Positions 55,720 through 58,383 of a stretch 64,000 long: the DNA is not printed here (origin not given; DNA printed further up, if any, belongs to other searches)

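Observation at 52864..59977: Six-gene lipid-linked glycosylation module translationally coupled to rpoN and adjacent to the lptCAB genes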

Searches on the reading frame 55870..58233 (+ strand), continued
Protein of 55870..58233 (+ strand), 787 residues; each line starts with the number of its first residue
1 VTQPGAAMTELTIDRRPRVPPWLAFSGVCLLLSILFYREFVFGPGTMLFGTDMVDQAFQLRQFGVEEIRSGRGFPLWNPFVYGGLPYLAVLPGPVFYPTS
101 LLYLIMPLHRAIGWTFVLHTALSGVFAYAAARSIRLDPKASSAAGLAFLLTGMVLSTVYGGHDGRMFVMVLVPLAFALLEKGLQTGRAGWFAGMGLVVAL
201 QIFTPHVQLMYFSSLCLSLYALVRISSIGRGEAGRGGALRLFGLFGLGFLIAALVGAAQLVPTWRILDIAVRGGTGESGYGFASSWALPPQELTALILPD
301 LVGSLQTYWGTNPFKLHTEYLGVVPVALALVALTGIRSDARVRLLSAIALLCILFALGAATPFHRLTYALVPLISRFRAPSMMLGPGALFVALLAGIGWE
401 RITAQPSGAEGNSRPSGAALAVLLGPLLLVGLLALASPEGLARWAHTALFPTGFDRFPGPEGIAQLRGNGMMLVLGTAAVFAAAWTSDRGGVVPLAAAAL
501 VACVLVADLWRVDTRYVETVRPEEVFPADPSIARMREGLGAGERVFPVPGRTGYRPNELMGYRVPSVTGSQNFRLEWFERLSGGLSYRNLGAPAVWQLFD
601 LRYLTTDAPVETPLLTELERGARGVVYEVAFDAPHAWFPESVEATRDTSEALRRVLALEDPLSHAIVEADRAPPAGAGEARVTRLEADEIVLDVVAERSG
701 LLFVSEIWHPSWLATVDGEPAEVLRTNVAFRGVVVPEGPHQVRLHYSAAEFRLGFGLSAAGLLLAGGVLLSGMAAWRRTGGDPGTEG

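Call 91: find_encoding_contigs(protein=P0373, flank=10000, max_places=1)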
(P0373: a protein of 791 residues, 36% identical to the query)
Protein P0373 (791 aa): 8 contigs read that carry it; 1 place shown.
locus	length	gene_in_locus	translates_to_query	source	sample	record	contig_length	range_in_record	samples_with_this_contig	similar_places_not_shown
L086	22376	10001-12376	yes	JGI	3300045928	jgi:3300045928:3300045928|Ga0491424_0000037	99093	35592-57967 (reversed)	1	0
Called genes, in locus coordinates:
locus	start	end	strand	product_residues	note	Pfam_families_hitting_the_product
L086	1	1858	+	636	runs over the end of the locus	PF02366:PMT (faint), PF13231:PMT_2 (weak)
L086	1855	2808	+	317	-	PF00535:Glycos_transf_2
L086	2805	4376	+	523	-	PF13231:PMT_2 (weak)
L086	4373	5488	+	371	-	PF20706:GT4-conflict (faint), PF13439:Glyco_transf_4, PF13477:Glyco_trans_4_2, PF13579:Glyco_trans_4_4, PF00534:Glycos_transf_1, PF13692:Glyco_trans_1_4, PF13524:Glyco_trans_1_2 (weak)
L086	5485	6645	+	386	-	PF02350:Epimerase_2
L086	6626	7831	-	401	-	PF13415:Beta-prop_FBX42, PF13854:Kelch_HCF, PF24681:Kelch_KLHDC2_KLHL20_DRC7, PF24981:Beta-prop_ATRN-LZTR1, PF24681:Kelch_KLHDC2_KLHL20_DRC7, PF13854:Kelch_HCF (weak), PF24981:Beta-prop_ATRN-LZTR1, PF13415:Beta-prop_FBX42, +4 more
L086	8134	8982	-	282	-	PF13489:Methyltransf_23 (weak), PF08241:Methyltransf_11, PF08242:Methyltransf_12, PF13649:Methyltransf_25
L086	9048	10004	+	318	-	PF03706:LPG_synthase_TM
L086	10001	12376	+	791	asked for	PF09586:YfhO (weak)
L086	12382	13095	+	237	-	PF00535:Glycos_transf_2, PF13641:Glyco_tranf_2_3 (weak)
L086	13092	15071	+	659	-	PF00535:Glycos_transf_2, PF13641:Glyco_tranf_2_3, PF13632:Glyco_trans_2_3 (faint), PF13727:CoA_binding_3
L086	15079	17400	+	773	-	PF07494:Reg_prop (faint)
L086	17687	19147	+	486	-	PF00072:Response_reg, PF13191:AAA_16 (faint), PF00158:Sigma54_activat, PF14532:Sigma54_activ_2, PF07728:AAA_5 (weak), PF25601:AAA_lid_14, PF02954:HTH_8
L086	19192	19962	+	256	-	PF00535:Glycos_transf_2, PF10111:Glyco_tranf_2_2 (weak), PF13641:Glyco_tranf_2_3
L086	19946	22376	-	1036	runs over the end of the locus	PF10282:Lactonase (faint), PF21783:YNCE (faint), PF00034:Cytochrom_C (faint), PF24517:CBM96 (weak), PF13860:FlgD_ig (weak)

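Call 92: find_encoding_contigs(protein=P0366, flank=10000, max_places=1)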
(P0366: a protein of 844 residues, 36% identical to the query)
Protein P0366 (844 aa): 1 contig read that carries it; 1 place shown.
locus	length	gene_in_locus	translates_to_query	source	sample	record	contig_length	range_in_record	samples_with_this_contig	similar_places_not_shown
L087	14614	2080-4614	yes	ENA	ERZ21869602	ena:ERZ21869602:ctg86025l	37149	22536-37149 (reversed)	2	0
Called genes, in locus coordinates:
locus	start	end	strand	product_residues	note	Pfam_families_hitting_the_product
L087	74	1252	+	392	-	PF13477:Glyco_trans_4_2 (weak), PF13439:Glyco_transf_4, PF13579:Glyco_trans_4_4, PF20706:GT4-conflict, PF00534:Glycos_transf_1, PF13692:Glyco_trans_1_4, PF13524:Glyco_trans_1_2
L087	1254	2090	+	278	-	-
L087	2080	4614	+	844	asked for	PF09586:YfhO (faint)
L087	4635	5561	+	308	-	PF03706:LPG_synthase_TM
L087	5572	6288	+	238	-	PF00535:Glycos_transf_2, PF13641:Glyco_tranf_2_3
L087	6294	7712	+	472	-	PF13727:CoA_binding_3 (weak), PF02397:Bac_transf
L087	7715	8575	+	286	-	PF00929:RNase_T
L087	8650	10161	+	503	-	PF06347:SH3_4 (weak), PF08239:SH3_3, PF13505:OMP_b-brl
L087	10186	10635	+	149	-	-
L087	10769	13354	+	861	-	PF19864:Radical_SAM_N2, PF04055:Radical_SAM, PF10105:DUF2344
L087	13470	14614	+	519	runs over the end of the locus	PF00575:S1 (weak), PF10150:RNase_E_G, PF20833:RNase_E_G_Thio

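Call 94: find_encoding_contigs(protein=P0389, flank=8000, max_places=1)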
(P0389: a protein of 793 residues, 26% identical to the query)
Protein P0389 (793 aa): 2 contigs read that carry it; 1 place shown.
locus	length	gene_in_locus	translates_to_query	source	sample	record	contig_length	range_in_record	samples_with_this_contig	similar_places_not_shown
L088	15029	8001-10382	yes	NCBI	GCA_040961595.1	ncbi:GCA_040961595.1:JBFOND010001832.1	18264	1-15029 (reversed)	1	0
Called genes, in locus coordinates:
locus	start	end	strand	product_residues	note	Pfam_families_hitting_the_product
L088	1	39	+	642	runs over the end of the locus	-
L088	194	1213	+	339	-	PF13513:HEAT_EZ (faint), PF03130:HEAT_PBS (faint), PF02985:HEAT (faint), PF13646:HEAT_2, PF00514:Arm (faint), PF13646:HEAT_2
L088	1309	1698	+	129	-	PF13366:PDDEXK_3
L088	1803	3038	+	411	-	PF07719:TPR_2 (faint), PF13482:RNase_H_2, PF10108:DNA_pol_B_exo2 (weak)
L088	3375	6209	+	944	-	PF13585:CHU_C (weak), PF13860:FlgD_ig (weak)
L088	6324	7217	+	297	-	PF03706:LPG_synthase_TM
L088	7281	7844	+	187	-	PF13489:Methyltransf_23 (weak), PF08241:Methyltransf_11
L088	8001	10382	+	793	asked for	PF09586:YfhO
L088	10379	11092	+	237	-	PF00535:Glycos_transf_2, PF13641:Glyco_tranf_2_3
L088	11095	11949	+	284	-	PF00535:Glycos_transf_2, PF10111:Glyco_tranf_2_2 (faint), PF13641:Glyco_tranf_2_3, PF13632:Glyco_trans_2_3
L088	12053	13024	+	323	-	PF03255:ACCA, PF01039:Carboxyl_trans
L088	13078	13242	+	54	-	PF03966:Trm112p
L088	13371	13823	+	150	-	PF00359:PTS_EIIA_2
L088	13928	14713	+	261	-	PF04085:MreC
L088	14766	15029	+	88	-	?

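Call 95: find_encoding_contigs(protein=P0490, flank=8000, max_places=1)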
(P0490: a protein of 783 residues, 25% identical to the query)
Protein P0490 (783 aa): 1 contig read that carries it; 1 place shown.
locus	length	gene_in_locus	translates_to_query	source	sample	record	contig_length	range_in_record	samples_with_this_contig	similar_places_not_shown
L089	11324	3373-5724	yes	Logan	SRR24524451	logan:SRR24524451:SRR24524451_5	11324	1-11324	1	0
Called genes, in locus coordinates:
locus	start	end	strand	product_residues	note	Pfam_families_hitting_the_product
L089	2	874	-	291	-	?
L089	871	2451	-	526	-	-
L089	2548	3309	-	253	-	PF00535:Glycos_transf_2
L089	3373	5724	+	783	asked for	PF09586:YfhO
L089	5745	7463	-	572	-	PF02366:PMT, PF13231:PMT_2 (weak)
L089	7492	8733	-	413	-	PF08421:Methyltransf_13, PF13489:Methyltransf_23, PF08241:Methyltransf_11 (faint), PF08484:Methyltransf_14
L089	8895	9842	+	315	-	PF00535:Glycos_transf_2, PF13641:Glyco_tranf_2_3, PF13506:Glyco_transf_21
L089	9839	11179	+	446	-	PF00657:Lipase_GDSL (weak), PF13472:Lipase_GDSL_2 (weak)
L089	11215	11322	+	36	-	?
